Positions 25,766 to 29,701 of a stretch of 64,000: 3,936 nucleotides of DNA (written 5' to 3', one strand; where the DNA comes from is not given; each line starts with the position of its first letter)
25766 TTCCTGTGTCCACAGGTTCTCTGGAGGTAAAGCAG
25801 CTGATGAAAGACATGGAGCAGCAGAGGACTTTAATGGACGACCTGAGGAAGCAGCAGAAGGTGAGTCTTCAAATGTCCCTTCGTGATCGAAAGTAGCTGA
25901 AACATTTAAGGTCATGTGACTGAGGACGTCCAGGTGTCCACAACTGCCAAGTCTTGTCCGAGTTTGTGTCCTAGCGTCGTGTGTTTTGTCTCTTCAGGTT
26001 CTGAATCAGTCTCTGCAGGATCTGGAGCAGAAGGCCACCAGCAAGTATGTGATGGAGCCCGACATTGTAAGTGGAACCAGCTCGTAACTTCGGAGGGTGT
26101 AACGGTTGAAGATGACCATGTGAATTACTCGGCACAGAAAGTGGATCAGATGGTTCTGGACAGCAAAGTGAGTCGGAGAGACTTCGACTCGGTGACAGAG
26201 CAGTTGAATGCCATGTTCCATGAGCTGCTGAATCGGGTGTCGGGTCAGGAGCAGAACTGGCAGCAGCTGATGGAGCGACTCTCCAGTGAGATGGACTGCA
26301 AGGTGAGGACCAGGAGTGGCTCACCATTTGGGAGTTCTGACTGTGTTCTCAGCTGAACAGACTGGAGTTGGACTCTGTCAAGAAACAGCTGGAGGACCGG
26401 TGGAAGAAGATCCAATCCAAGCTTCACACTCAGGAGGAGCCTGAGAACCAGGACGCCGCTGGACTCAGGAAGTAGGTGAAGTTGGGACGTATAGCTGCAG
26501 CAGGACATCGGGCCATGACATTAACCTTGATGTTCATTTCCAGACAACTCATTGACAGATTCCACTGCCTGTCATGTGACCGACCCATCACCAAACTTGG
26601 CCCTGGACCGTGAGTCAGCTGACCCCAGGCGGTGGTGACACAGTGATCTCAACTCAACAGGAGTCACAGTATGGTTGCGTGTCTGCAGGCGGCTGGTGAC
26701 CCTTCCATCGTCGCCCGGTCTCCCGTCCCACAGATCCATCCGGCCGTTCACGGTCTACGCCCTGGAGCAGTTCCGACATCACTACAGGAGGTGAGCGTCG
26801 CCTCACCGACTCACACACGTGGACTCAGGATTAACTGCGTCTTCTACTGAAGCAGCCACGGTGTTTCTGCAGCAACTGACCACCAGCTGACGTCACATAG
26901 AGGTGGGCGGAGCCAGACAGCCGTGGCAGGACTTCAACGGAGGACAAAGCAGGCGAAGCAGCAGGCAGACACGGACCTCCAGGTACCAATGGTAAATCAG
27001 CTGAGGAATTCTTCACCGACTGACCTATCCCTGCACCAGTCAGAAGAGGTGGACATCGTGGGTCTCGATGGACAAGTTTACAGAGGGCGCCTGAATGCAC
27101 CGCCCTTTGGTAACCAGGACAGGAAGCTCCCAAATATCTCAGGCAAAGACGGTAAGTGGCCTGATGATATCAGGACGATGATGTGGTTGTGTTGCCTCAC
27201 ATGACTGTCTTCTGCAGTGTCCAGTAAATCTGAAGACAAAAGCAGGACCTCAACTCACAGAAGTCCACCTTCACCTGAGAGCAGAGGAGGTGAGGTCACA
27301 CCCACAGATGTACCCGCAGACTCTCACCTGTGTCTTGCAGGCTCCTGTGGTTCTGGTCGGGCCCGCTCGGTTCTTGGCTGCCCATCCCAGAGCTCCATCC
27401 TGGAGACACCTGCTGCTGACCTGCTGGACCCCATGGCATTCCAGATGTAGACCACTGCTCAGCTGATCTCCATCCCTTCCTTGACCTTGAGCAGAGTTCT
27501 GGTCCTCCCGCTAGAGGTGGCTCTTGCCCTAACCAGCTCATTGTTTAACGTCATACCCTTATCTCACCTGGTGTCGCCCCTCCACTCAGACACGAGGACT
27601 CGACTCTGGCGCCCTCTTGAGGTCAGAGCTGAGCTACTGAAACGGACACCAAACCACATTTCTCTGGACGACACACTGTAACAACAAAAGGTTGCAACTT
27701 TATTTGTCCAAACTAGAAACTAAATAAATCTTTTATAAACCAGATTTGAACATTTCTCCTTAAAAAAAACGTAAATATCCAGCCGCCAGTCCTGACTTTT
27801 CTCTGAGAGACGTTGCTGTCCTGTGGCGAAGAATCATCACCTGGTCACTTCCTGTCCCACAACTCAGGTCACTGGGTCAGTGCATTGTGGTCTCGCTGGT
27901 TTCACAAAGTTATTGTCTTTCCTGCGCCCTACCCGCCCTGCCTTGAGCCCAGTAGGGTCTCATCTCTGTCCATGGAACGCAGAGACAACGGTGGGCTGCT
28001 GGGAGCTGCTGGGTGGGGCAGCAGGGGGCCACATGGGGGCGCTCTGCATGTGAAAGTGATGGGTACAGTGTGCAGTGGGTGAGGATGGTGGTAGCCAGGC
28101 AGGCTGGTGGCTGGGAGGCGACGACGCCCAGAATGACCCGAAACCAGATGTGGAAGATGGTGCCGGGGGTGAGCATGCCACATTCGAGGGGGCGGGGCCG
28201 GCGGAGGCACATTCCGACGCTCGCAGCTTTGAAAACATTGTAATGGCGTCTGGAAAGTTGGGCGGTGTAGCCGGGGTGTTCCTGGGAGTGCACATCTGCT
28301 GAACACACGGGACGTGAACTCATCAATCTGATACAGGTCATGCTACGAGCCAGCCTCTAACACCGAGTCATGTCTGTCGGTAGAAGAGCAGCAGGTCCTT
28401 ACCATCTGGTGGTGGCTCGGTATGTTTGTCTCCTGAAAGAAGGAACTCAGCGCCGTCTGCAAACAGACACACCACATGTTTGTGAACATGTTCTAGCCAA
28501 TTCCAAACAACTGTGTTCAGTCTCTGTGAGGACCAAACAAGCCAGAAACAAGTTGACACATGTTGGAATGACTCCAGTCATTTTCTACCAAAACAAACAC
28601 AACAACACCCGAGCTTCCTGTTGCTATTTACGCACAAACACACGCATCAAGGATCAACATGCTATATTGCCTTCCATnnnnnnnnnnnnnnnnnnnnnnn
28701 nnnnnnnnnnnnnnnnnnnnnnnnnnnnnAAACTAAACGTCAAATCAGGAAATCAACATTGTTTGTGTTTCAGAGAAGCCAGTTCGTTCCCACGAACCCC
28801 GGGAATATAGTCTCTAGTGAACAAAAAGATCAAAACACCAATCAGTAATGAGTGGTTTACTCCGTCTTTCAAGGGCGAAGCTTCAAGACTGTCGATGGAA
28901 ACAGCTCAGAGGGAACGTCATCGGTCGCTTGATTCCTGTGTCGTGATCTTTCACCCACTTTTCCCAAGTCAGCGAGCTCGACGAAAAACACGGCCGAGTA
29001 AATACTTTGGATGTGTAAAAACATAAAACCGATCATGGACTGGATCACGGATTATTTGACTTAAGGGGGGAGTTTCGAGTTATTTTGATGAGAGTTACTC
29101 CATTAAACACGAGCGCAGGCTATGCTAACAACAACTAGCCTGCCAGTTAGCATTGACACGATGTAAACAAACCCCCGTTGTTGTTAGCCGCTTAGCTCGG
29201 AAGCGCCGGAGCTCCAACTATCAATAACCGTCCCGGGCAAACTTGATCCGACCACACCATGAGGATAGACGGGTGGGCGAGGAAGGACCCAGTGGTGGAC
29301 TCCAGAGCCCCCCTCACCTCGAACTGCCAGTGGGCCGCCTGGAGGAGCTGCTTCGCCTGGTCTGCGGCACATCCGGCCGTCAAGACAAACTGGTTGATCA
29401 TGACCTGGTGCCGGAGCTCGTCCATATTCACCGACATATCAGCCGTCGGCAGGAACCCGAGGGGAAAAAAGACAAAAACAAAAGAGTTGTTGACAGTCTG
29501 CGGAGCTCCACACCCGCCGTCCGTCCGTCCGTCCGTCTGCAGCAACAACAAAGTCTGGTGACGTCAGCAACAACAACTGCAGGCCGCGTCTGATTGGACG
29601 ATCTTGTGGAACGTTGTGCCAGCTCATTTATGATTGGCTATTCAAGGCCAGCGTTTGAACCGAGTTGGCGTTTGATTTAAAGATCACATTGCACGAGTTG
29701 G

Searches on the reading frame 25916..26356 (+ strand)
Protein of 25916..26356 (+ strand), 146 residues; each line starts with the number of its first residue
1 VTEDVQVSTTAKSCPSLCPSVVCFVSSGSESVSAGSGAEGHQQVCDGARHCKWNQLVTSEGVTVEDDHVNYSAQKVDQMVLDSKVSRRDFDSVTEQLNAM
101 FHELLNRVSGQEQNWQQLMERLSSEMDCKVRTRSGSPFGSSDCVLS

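Call 41: search_protein_families(library=pfam, proteins=[window:25916-26356:+], max_evalue=0.01)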
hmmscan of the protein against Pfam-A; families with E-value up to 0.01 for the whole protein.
window:25916-26356:+ (146 aa): 1 family
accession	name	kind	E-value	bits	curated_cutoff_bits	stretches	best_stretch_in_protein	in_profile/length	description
PF16043.11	DUF4795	-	5.8e-17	62.2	34.8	1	74-130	70-126/208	Domain of unknown function (DUF4795)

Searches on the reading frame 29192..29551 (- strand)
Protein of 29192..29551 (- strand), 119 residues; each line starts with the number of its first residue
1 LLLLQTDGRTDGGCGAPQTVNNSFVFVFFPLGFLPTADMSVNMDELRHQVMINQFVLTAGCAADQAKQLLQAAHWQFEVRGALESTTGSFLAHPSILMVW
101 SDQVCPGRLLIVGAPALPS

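Call 41: search_protein_families(library=pfam, proteins=[window:29192-29551:-], max_evalue=0.01)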
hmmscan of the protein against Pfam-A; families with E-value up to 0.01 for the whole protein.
window:29192-29551:- (119 aa): 2 families
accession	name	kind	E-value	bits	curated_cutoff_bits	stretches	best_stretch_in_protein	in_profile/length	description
PF22566.2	UBA_8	-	8e-15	54.7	26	1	46-79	1-34/46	UBA-like domain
PF14555.12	UBA_4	-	0.00032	20.9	21.8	1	51-78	3-30/43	UBA-like domain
